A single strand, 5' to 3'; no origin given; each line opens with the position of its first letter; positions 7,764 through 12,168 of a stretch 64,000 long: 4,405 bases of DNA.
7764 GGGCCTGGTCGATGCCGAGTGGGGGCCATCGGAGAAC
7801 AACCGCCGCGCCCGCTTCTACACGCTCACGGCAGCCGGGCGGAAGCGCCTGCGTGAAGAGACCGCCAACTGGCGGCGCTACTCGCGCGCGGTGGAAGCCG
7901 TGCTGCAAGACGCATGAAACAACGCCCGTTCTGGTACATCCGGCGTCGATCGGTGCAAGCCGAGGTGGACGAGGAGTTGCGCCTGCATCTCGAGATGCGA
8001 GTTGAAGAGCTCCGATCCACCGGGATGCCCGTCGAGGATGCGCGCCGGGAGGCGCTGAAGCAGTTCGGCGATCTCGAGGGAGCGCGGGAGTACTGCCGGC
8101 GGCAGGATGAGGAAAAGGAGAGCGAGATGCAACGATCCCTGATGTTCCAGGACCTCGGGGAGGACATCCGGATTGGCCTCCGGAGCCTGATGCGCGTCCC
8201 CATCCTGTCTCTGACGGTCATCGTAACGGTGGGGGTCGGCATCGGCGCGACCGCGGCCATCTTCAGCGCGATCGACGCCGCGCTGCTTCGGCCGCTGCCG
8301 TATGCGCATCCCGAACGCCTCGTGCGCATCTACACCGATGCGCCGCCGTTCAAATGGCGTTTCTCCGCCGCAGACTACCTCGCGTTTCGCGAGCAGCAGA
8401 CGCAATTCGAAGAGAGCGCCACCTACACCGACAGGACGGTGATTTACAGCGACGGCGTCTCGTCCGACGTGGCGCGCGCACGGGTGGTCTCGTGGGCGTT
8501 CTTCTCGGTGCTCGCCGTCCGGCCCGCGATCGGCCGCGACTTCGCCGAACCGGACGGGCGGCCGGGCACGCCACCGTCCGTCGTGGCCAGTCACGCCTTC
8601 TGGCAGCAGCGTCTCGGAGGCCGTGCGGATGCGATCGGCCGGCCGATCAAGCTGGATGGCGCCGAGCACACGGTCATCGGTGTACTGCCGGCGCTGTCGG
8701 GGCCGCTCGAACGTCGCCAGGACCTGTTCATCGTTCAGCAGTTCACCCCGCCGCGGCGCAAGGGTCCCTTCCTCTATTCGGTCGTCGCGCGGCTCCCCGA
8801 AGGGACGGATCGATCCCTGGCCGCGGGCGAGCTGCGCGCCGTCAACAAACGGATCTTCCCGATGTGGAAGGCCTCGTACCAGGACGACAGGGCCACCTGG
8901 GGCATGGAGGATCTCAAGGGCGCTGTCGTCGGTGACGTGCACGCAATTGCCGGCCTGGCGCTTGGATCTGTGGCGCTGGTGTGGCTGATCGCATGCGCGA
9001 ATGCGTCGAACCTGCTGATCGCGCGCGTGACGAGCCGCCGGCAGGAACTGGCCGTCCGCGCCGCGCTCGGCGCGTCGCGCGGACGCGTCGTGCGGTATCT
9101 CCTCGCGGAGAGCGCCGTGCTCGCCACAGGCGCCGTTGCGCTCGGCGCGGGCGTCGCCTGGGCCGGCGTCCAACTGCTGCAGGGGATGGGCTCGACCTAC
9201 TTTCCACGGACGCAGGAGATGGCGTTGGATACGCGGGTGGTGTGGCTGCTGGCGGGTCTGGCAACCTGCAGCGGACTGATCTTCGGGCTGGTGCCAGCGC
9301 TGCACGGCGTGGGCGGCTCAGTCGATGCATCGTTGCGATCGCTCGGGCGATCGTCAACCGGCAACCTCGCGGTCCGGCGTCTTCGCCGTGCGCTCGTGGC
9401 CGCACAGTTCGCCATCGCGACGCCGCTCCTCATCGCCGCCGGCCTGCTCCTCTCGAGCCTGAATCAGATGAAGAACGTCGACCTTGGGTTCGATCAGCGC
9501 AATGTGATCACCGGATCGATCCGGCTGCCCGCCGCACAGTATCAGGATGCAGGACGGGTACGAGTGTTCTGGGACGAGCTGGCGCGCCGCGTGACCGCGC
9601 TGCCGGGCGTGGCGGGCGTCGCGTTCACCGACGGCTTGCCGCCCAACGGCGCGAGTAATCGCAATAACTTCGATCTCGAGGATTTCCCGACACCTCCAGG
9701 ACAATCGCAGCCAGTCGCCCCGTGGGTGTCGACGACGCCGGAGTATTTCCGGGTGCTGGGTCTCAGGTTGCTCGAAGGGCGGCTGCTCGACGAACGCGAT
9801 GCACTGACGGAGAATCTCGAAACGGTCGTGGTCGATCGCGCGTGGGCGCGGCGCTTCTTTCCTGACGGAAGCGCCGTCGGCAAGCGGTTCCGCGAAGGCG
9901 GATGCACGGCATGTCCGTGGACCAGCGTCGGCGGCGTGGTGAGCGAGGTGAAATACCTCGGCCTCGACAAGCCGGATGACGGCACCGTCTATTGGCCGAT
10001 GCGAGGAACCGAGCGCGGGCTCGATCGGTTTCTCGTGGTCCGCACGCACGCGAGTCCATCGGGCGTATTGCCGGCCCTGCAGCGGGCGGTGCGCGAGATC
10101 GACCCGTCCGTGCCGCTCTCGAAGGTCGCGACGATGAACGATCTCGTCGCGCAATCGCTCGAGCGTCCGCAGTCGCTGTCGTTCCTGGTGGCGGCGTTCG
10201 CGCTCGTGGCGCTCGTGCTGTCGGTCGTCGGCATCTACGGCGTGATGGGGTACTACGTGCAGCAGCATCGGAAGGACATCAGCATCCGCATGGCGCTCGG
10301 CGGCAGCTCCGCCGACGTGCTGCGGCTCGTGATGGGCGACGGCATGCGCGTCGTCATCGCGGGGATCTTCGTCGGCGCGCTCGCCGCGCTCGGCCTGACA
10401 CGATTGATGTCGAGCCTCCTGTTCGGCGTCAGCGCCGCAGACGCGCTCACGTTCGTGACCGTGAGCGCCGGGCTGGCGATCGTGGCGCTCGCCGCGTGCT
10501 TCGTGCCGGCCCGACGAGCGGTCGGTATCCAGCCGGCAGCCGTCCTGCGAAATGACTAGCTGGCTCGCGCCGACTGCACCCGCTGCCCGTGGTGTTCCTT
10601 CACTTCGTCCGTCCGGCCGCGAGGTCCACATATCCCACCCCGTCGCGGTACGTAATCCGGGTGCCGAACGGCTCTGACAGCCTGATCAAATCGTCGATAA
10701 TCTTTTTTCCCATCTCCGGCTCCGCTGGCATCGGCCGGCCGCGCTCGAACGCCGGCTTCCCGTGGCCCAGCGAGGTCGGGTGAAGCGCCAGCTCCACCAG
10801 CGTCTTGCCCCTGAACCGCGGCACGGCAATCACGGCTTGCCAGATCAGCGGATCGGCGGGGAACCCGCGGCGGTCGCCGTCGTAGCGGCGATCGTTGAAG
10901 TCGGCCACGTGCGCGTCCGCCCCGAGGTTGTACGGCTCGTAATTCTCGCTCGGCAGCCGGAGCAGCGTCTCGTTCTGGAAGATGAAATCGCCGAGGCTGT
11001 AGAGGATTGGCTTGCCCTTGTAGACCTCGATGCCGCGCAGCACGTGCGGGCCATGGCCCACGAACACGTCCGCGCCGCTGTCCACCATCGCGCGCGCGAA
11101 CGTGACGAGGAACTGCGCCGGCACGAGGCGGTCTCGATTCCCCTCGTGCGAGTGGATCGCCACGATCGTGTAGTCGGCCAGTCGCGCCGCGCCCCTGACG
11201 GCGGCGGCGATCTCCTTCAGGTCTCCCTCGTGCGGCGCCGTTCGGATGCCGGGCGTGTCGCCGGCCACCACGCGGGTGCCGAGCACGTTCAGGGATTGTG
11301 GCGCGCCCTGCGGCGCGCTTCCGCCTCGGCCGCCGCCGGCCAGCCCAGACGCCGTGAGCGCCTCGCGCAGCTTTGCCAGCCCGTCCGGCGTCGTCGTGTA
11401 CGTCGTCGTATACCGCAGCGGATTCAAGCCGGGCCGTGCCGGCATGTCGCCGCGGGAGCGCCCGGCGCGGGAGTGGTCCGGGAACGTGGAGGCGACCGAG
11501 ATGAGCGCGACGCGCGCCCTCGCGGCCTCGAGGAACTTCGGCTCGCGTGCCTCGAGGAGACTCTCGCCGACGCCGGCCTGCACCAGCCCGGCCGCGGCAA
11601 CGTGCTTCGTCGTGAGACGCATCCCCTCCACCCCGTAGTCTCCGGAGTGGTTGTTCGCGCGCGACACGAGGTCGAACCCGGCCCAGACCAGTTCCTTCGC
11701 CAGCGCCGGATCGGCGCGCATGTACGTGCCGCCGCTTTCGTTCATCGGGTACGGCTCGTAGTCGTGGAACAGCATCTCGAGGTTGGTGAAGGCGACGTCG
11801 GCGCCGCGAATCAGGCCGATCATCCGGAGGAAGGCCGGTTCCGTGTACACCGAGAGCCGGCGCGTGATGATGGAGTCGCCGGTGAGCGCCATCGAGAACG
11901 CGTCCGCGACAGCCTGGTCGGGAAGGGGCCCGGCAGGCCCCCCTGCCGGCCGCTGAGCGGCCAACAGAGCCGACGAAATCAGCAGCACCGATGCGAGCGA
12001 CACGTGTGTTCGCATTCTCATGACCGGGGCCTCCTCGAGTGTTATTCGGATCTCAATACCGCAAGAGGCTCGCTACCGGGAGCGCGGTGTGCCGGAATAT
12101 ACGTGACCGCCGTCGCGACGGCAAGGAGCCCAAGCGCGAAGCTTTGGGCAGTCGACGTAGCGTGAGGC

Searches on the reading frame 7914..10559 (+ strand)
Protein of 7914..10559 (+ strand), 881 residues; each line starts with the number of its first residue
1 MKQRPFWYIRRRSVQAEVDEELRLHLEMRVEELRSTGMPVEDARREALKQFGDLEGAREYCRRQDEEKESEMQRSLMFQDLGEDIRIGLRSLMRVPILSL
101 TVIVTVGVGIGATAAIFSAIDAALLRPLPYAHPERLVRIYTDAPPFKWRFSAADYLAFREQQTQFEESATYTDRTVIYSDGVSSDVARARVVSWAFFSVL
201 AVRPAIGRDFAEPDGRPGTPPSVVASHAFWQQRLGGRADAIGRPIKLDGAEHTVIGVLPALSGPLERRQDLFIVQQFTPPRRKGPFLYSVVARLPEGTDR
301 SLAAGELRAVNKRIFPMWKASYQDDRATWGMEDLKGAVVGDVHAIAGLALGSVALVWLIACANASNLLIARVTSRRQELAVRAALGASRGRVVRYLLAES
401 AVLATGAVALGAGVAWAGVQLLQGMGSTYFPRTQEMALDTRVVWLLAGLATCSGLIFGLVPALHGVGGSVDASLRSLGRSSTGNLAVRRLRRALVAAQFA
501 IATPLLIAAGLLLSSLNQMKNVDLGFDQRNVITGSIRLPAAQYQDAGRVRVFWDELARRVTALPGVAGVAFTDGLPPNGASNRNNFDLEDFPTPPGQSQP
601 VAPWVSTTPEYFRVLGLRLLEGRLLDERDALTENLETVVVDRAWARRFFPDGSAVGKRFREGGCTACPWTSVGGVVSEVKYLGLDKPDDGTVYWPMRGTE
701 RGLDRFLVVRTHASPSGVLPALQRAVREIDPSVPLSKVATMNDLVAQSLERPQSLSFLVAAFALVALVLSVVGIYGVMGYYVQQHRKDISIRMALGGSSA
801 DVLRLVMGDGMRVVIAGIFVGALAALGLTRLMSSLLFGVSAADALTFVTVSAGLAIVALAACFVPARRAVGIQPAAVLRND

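Call 8: search_protein_families(library=ncbifam, proteins=[window:7914-10559:+], max_evalue=0.01)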
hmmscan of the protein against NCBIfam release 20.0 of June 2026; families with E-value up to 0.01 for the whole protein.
window:7914-10559:+ (881 aa): 5 families
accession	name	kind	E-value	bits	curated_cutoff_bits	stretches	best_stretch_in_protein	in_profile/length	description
TIGR03434.1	ADOP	subfamily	3e-230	766.5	622.3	1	82-881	2-803/803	ADOP family duplicated permease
NF007826.0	PRK10535.1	equivalog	3.9e-18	65.1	966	2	183-464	362-635/648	macrolide ABC transporter ATP-binding protein/permease MacB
NF038403.1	perm_prefix_1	domain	4.9e-15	55.1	30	1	8-61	5-58/59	permease prefix domain 1-containing protein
NF041854.1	ABC_perm_YbbP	equivalog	1.6e-09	36.3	999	1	734-881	222-371/806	putative ABC transporter permease subunit YbbP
NF038008.1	ABC_perm_DarB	equivalog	2.4e-07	29.1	700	1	351-536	278-457/777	darobactin export ABC transporter permease subunit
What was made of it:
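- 7914..10559 (+): Intact ADOP duplicated-permease gene. The stretch just after it (10560-10615) is a second synteny break. TIGR03434 at 766.5 bits (call 8).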

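Call 20: find_related_loci(query=window:7914-10556:+, collection=genome_contigs, flank=10000)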
Query window:7914-10556:+ (881 aa) in genome_contigs; peptide patterns used: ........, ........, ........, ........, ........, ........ (x = any residue, [..] = any of these).
44 stretches matched a pattern; 21 encode a relative of the query (tblastn E <= 1e-3); 20 distinct loci.
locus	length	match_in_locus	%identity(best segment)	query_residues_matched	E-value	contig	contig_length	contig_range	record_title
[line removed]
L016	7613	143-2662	82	40-881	0e+0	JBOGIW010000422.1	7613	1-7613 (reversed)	MAG: Vicinamibacterales bacterium isolate M3-S_metawrap_bin.136 k127_2205668, whole genome shotgun sequence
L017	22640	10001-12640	85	1-881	0e+0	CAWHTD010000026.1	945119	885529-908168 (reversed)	MAG: Vicinamibacteria bacterium isolate MFD09212.bin.1.140 genome assembly, contig: contig_9540, whole genome shotgun se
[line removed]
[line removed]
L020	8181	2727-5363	64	3-881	0e+0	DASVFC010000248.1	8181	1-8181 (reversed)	MAG TPA_asm: Vicinamibacterales bacterium isolate SMAG_U2079 k141_232429, whole genome shotgun sequence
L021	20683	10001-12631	63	1-881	0e+0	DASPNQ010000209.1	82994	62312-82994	MAG TPA_asm: Vicinamibacterales bacterium isolate SMAG_U12125 k141_238243, whole genome shotgun sequence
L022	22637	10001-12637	67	3-881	0e+0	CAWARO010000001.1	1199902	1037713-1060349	MAG: uncultured Acidimicrobiia bacterium isolate MFD02840.bin.1.22 genome assembly, contig: contig_11659, whole genome s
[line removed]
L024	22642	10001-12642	83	1-881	0e+0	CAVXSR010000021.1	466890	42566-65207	MAG: Vicinamibacteria bacterium isolate MFD04850.bin.1.214 genome assembly, contig: contig_74326, whole genome shotgun s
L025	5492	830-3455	62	2-881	0e+0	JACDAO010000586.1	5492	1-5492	MAG: Acidobacteria bacterium isolate MGR_bin258 SD2897-2912_k127_1696704, whole genome shotgun sequence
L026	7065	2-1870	68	259-881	0e+0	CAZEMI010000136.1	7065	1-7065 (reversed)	MAG TPA_asm: uncultured Acidobacterium sp. isolate binchicken_co31_34 genome assembly, contig: k141_739217, whole genome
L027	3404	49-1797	65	296-881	0e+0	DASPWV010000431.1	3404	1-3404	MAG TPA_asm: Vicinamibacterales bacterium isolate SMAG_U11550 k141_957033, whole genome shotgun sequence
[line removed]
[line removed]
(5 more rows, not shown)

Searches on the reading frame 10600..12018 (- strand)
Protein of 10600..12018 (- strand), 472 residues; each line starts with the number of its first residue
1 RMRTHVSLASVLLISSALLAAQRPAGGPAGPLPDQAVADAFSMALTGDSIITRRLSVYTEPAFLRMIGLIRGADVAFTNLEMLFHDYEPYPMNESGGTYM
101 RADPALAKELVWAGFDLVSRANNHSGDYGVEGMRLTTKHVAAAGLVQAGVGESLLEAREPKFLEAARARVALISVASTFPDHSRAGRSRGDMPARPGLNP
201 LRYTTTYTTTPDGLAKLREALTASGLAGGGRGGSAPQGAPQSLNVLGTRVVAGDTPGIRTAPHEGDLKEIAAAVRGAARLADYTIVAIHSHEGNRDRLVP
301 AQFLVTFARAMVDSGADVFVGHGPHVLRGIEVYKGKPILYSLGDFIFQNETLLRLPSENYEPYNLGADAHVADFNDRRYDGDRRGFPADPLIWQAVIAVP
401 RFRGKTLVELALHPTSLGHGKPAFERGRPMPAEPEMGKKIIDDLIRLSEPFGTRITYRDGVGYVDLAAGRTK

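Call 37: find_homologous_proteins(query=window:10600-12018:-, max_evalue=1e-50)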
Query window:10600-12018:- (472 aa): 4176 proteins with E <= 1e-50 among 8000 candidates; the best 120 are listed.
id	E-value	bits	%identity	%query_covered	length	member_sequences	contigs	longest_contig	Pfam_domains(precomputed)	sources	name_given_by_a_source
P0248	0.0e+0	1052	100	100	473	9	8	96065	PF09587.16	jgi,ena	-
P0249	2.2e-270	915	85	100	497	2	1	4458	PF09587.16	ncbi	-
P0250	3.6e-233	792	78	91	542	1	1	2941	PF09587.16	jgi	jgi:poly-gamma-glutamate capsule biosynthesis protein CapA/YwtB (metallophosphatase superfamily)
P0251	1.1e-232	791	81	92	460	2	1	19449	PF09587.16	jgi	jgi:poly-gamma-glutamate capsule biosynthesis protein CapA/YwtB (metallophosphatase superfamily)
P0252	8.1e-230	781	79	91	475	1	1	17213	PF09587.16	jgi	jgi:poly-gamma-glutamate capsule biosynthesis protein CapA/YwtB (metallophosphatase superfamily)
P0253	1.5e-225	767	76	99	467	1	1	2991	PF09587.16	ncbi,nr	ncbi:MAG TPA: CapA family protein [Vicinamibacterales bacterium]|nr:CapA family protein [Vicinamibac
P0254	2.8e-225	766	75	99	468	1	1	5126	PF09587.16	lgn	-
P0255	3.1e-225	766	75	96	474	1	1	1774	PF09587.16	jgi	jgi:poly-gamma-glutamate capsule biosynthesis protein CapA/YwtB (metallophosphatase superfamily)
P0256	4.6e-224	762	75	94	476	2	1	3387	PF09587.16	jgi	jgi:poly-gamma-glutamate synthesis protein (capsule biosynthesis protein)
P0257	5.1e-224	762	77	94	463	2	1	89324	PF09587.16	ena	-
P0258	6.4e-224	762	79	90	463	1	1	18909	PF09587.16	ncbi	-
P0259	1.6e-221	754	77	91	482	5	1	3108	PF09587.16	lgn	-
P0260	3.5e-220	750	75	92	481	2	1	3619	PF09587.16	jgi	jgi:poly-gamma-glutamate capsule biosynthesis protein CapA/YwtB (metallophosphatase superfamily)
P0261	1.1e-219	748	76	94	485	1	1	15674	PF09587.16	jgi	jgi:poly-gamma-glutamate synthesis protein (capsule biosynthesis protein)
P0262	2.2e-219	747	78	91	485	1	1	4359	PF09587.16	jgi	jgi:poly-gamma-glutamate synthesis protein (capsule biosynthesis protein)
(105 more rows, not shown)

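Call 38: find_encoding_contigs(protein=P0251, flank=10000, max_places=1)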
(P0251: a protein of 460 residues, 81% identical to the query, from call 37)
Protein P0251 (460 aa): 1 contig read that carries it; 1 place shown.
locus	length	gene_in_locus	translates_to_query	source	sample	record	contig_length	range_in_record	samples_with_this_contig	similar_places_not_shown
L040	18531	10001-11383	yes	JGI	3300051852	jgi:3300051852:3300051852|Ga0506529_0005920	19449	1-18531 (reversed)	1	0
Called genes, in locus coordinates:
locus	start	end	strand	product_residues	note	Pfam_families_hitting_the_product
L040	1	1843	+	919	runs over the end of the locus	?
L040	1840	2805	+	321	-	PF01544:CorA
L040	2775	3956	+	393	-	PF00404:Dockerin_1 (faint), PF01839:FG-GAP (faint), PF13517:FG-GAP_3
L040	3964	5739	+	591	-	PF02518:HATPase_c, PF13589:HATPase_c_3, PF01119:DNA_mis_repair, PF08676:MutL_C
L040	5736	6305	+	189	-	PF28474:DUF8412, PF13376:OmdA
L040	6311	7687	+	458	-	PF15892:BNR_4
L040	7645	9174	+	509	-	PF07969:Amidohydro_3, PF01979:Amidohydro_1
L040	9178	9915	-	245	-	PF00535:Glycos_transf_2, PF10111:Glyco_tranf_2_2 (faint), PF13641:Glyco_tranf_2_3 (weak)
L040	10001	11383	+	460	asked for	PF09587:PGA_cap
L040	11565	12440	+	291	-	PF13365:Trypsin_2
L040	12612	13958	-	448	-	PF05496:RuvB_N, PF01078:Mg_chelatase (faint), PF13191:AAA_16 (faint), PF00004:AAA, PF07728:AAA_5 (weak), PF13173:AAA_14 (weak), PF16193:AAA_assoc_2, PF12002:MgsA_C, +1 more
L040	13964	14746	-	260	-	PF04705:TSNR_N (weak), PF22435:MRM3-like_sub_bind (weak), PF00588:SpoU_methylase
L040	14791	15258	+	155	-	PF03449:GreA_GreB_N, PF01272:GreA_GreB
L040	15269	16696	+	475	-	-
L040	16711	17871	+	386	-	PF01053:Cys_Met_Meta_PP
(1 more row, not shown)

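Call 39: find_encoding_contigs(protein=P0249, flank=10000, max_places=1)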
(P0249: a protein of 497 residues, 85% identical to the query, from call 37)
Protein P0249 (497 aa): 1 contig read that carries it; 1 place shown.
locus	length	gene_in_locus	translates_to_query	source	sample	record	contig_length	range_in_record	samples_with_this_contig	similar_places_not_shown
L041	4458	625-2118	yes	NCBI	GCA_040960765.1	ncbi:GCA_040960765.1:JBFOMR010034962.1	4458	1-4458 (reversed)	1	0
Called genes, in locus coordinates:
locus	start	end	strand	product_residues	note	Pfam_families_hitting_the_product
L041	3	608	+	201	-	?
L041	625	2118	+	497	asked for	PF09587:PGA_cap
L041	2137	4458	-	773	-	?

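Call 40: find_encoding_contigs(protein=P0257, flank=10000, max_places=1)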
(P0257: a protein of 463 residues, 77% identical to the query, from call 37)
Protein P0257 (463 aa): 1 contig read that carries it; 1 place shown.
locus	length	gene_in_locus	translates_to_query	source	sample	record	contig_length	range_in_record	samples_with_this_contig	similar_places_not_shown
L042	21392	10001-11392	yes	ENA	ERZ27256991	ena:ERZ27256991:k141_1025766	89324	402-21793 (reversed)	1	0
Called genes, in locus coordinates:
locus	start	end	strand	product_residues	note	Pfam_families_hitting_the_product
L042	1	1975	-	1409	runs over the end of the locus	PF00270:DEAD, PF00271:Helicase_C, PF19306:WHD_Lhr, PF08494:DEAD_assoc, PF23235:WHD_3rd_Lhr, PF23234:WHD_4th_Lhr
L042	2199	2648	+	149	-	PF01872:RibD_C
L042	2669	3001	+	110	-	-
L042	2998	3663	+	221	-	-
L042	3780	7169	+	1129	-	PF00930:DPPIV_N (faint), PF26549:Tricorn_N, PF07676:PD40 (weak), PF26550:Tricorn_2nd, PF26549:Tricorn_N, PF14684:Tricorn_C1, PF14685:PDZ_Tricorn, PF03572:Peptidase_S41, +1 more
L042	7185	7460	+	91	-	-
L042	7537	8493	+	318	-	PF03575:Peptidase_S51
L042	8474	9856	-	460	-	PF01011:PQQ (faint), PF13360:PQQ_2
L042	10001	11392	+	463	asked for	PF09587:PGA_cap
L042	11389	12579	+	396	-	PF02073:Peptidase_M29 (faint)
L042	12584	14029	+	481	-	PF04389:Peptidase_M28 (weak), PF01546:Peptidase_M20, PF07687:M20_dimer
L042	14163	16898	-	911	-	PF00069:Pkinase, PF01636:APH (faint), PF03109:ABC1 (faint), PF07714:PK_Tyr_Ser-Thr, PF26550:Tricorn_2nd (faint), PF26549:Tricorn_N (weak), PF07676:PD40 (weak), PF26549:Tricorn_N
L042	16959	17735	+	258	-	PF00795:CN_hydrolase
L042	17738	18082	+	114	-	PF00581:Rhodanese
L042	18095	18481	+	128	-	-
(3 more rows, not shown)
